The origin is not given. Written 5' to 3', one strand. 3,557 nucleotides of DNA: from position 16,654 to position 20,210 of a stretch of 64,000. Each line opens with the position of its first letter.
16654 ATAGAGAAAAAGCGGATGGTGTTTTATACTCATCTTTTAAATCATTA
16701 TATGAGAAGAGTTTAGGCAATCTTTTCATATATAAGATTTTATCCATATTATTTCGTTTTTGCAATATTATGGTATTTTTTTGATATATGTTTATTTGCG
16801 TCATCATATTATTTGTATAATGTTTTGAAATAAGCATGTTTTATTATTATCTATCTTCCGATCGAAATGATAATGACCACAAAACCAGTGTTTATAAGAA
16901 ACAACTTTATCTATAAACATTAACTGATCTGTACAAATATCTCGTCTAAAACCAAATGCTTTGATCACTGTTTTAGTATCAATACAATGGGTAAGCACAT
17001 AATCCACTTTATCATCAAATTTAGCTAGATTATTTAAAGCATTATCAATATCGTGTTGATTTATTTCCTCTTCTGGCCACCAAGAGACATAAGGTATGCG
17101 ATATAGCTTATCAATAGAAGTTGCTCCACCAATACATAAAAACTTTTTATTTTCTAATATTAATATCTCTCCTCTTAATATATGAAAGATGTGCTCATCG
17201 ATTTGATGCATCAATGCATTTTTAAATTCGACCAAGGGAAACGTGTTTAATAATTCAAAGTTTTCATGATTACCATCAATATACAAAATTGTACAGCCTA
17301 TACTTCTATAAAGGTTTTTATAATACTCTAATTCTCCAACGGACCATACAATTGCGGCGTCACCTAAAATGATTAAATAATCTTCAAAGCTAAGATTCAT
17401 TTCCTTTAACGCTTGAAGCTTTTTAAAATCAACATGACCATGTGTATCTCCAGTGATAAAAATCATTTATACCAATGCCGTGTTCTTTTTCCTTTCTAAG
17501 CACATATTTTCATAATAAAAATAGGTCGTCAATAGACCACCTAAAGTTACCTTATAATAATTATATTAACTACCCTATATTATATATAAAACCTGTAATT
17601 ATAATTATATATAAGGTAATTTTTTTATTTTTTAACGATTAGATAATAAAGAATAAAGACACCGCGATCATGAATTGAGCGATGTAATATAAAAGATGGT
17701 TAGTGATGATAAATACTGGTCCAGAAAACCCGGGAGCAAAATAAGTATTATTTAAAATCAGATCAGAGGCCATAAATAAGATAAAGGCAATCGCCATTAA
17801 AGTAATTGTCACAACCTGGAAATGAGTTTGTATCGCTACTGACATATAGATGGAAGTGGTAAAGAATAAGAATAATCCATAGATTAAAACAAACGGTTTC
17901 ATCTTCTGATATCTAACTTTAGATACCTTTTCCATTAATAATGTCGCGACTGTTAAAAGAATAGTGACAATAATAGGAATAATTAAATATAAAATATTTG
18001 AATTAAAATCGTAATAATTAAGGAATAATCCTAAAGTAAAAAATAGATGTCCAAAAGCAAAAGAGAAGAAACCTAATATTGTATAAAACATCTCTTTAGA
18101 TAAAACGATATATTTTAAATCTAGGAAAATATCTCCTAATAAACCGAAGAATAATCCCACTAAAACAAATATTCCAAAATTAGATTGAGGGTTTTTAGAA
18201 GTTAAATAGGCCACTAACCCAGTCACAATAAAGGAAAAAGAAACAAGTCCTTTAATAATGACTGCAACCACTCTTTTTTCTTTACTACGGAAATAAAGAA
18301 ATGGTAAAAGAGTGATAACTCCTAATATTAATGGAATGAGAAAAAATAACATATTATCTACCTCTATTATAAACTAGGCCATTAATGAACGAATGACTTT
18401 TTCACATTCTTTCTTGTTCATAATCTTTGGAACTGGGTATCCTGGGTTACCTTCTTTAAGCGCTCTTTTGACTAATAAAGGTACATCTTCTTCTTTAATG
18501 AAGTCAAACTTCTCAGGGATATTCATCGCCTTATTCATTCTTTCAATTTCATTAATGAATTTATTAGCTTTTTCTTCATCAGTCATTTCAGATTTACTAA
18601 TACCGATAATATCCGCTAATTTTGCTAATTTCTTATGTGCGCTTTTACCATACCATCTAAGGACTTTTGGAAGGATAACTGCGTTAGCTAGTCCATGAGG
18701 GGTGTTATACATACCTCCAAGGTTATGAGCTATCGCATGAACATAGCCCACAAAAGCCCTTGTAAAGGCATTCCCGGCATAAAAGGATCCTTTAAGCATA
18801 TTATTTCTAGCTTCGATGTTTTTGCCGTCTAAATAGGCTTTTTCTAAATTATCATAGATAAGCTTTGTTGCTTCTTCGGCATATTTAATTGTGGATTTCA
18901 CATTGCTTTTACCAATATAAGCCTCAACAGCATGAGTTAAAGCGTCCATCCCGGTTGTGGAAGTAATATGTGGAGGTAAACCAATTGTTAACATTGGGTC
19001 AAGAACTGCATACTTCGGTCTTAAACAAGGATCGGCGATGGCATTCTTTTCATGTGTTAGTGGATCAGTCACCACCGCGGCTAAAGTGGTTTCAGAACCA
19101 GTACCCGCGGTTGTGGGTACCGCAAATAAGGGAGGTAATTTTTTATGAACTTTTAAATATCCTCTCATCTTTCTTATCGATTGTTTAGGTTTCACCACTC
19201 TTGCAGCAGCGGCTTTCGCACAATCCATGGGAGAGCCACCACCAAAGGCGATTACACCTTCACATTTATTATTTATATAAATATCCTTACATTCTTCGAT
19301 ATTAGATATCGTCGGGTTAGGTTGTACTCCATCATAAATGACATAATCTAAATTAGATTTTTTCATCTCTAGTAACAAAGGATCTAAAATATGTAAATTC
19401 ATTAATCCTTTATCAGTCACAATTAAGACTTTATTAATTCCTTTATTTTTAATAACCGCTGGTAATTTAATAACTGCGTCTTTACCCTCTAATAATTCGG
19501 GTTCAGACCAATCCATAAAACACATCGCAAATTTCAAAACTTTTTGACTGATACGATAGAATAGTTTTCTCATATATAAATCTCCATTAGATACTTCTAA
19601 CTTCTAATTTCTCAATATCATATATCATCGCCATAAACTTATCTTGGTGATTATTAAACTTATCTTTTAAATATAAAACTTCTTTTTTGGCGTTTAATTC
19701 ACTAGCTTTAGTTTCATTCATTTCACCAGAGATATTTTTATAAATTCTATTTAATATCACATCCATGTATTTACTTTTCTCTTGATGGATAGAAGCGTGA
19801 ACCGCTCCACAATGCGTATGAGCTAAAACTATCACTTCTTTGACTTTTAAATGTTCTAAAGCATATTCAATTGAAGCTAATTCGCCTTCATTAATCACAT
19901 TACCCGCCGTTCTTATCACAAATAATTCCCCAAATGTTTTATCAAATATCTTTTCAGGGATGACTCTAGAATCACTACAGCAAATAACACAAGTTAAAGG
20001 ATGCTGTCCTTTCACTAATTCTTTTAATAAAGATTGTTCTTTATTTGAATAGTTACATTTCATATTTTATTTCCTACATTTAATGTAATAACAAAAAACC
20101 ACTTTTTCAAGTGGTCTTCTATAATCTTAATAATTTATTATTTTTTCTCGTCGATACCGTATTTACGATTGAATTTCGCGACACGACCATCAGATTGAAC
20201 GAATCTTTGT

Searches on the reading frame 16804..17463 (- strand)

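Call 53: search_protein_families(library=pfam, proteins=[window:16804-17463:-], max_evalue=0.00001)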
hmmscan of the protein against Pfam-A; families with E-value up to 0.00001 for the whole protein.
window:16804-17463:- (219 aa): 1 family
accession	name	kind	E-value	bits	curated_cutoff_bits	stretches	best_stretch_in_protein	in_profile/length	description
PF00149.33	Metallophos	-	2e-09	38.6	21.5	1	1-199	3-189/191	Calcineurin-like phosphoesterase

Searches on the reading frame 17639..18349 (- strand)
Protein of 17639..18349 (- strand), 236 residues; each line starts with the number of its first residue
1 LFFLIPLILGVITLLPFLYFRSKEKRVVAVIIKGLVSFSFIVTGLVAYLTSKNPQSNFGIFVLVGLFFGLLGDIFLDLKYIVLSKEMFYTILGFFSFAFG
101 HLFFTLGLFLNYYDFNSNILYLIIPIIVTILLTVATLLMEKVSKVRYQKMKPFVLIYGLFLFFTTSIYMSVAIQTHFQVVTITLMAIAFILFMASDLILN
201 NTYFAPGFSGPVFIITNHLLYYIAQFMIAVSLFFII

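Call 53: search_protein_families(library=pfam, proteins=[window:17639-18349:-], max_evalue=0.00001)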
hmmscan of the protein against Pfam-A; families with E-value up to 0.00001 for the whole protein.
window:17639-18349:- (236 aa): 1 family
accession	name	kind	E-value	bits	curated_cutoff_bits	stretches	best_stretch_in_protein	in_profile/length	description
PF07947.19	YhhN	-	1e-18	68.1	25.6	1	42-231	10-181/182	YhhN family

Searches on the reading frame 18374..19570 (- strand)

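Call 53: search_protein_families(library=pfam, proteins=[window:18374-19570:-], max_evalue=0.00001)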
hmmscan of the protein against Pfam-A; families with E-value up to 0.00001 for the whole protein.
window:18374-19570:- (398 aa): 3 families
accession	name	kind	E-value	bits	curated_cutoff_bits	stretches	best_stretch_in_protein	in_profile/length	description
PF25137.1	ADH_Fe_C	-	3.4e-48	164.4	27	1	204-396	2-193/194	Fe-containing alcohol dehydrogenase family, C-terminal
PF00465.25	Fe-ADH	-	1.9e-47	161.4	31.3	1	26-192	4-168/168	Iron-containing alcohol dehydrogenase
PF13685.12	Fe-ADH_2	-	1.1e-09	38.8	28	1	30-128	4-100/149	Iron-containing alcohol dehydrogenase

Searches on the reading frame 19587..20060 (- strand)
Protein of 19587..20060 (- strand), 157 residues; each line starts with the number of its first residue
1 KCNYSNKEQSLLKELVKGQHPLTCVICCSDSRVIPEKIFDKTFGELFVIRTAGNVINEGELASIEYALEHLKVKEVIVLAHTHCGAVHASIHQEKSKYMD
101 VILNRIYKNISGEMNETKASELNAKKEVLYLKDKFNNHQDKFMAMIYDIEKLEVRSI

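Call 53: search_protein_families(library=pfam, proteins=[window:19587-20060:-], max_evalue=0.00001)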
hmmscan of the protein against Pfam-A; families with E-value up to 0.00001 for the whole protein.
window:19587-20060:- (157 aa): 1 family
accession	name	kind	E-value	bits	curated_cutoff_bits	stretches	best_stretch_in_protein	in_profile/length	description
PF00484.24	Pro_CA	-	1.1e-31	110.7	25.7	1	24-121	2-106/156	Carbonic anhydrase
